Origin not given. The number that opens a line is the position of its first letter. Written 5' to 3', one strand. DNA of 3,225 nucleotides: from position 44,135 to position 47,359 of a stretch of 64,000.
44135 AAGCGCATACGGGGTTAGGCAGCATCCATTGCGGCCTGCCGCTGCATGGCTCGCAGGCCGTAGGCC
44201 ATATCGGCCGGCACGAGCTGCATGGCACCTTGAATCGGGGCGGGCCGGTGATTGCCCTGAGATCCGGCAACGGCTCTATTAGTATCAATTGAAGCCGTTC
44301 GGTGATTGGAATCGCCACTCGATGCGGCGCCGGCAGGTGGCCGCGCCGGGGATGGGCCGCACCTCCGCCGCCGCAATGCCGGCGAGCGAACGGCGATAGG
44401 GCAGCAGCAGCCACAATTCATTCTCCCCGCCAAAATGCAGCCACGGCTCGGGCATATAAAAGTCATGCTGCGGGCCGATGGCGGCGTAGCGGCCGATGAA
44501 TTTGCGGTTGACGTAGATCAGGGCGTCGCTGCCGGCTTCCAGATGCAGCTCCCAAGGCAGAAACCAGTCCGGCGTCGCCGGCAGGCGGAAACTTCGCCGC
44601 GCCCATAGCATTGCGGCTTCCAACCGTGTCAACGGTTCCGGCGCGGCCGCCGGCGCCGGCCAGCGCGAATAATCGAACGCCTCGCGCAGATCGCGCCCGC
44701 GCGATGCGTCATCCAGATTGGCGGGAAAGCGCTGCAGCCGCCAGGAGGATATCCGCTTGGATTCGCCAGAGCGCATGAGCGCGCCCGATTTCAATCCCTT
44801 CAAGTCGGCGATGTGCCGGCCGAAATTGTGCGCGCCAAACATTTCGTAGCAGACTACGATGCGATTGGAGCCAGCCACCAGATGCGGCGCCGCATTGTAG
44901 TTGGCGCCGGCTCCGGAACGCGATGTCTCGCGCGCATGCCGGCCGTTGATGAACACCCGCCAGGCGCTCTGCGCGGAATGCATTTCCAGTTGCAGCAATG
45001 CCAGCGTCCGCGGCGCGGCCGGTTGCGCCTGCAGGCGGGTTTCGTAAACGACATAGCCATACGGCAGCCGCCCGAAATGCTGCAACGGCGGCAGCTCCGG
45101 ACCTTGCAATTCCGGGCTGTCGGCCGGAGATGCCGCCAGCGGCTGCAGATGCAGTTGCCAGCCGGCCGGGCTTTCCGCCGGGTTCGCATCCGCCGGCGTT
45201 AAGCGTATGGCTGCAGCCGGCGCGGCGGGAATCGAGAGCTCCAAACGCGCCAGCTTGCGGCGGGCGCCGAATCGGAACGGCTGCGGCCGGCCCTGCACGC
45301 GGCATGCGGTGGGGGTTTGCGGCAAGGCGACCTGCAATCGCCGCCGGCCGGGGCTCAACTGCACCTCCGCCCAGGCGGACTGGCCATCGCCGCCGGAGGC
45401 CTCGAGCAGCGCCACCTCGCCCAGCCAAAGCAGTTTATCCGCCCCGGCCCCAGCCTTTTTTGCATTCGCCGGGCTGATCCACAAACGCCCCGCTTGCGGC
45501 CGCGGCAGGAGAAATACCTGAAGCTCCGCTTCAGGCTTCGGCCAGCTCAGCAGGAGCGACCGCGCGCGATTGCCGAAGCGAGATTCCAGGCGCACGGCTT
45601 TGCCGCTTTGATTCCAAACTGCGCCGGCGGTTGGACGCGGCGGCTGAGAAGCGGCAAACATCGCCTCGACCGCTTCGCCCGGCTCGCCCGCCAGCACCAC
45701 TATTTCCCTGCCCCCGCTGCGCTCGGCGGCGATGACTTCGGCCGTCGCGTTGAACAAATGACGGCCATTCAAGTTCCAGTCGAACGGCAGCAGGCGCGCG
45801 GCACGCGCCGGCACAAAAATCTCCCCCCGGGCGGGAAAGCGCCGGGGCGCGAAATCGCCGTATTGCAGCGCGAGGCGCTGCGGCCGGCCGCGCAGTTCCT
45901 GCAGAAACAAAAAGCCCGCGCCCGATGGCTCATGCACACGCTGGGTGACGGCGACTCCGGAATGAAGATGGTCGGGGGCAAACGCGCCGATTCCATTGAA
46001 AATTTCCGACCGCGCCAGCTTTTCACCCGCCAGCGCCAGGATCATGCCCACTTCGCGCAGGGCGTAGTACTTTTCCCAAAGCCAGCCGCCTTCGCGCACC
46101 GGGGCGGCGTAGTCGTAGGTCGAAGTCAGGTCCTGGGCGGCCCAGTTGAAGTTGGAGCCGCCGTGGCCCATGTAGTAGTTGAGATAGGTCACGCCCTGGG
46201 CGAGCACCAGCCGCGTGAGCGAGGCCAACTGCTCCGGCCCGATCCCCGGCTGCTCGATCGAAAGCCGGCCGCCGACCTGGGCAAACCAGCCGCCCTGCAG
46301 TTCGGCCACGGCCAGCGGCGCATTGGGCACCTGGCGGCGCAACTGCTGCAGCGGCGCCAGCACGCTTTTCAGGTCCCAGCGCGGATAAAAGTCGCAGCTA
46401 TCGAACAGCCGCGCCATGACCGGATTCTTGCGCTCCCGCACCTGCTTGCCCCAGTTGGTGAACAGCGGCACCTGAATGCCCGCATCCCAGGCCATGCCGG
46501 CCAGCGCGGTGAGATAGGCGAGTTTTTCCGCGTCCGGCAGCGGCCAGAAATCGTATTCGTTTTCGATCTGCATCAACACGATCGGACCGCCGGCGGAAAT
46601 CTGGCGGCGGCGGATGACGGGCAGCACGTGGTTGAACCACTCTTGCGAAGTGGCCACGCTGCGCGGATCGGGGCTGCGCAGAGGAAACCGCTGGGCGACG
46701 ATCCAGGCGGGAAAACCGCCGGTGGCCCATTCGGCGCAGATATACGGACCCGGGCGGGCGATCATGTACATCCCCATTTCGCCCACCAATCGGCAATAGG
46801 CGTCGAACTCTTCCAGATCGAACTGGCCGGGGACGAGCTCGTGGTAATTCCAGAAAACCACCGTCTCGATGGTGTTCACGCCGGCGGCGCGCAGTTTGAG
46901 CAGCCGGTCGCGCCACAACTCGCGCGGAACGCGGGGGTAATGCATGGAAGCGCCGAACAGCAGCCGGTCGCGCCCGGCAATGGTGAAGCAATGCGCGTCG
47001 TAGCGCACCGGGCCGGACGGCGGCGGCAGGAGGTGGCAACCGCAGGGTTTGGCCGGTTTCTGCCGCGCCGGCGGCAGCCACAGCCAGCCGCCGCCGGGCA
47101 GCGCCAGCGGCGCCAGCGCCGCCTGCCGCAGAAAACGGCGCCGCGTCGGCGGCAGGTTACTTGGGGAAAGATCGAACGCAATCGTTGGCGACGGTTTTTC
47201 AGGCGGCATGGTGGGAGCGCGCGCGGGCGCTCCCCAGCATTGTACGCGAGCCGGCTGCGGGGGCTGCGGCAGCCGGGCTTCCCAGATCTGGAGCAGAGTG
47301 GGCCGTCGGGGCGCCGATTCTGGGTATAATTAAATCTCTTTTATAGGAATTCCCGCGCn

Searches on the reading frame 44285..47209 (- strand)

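Call 43: search_protein_families(library=pfam, proteins=[window:44285-47209:-], max_evalue=0.001)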
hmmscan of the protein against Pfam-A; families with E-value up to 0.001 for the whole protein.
window:44285-47209:- (974 aa): 6 families
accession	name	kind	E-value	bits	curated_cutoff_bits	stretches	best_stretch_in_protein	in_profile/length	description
PF01301.25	Glyco_hydro_35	-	8.4e-73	246.2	27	1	75-387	2-315/319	Glycosyl hydrolases family 35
PF21467.3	BetaGal_gal-bd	-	5.5e-08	33.3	27.3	1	867-928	1-60/62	Beta-galactosidase, galactose-binding domain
PF10435.15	BetaGal_dom2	-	6.2e-06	26.6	25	1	461-530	67-136/180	Beta-galactosidase, domain 2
PF02449.21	Glyco_hydro_42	-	1.6e-05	24.9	21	1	93-173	6-79/376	Beta-galactosidase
PF13364.12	BetaGal_ABD2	-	0.00011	23.4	23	0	885-935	52-105/112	Beta-galactosidase second all-beta domain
PF21317.3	BetaGal_ABD_1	-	0.00041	20.7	27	1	717-814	11-101/113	Beta-galactosidase, first all-beta domain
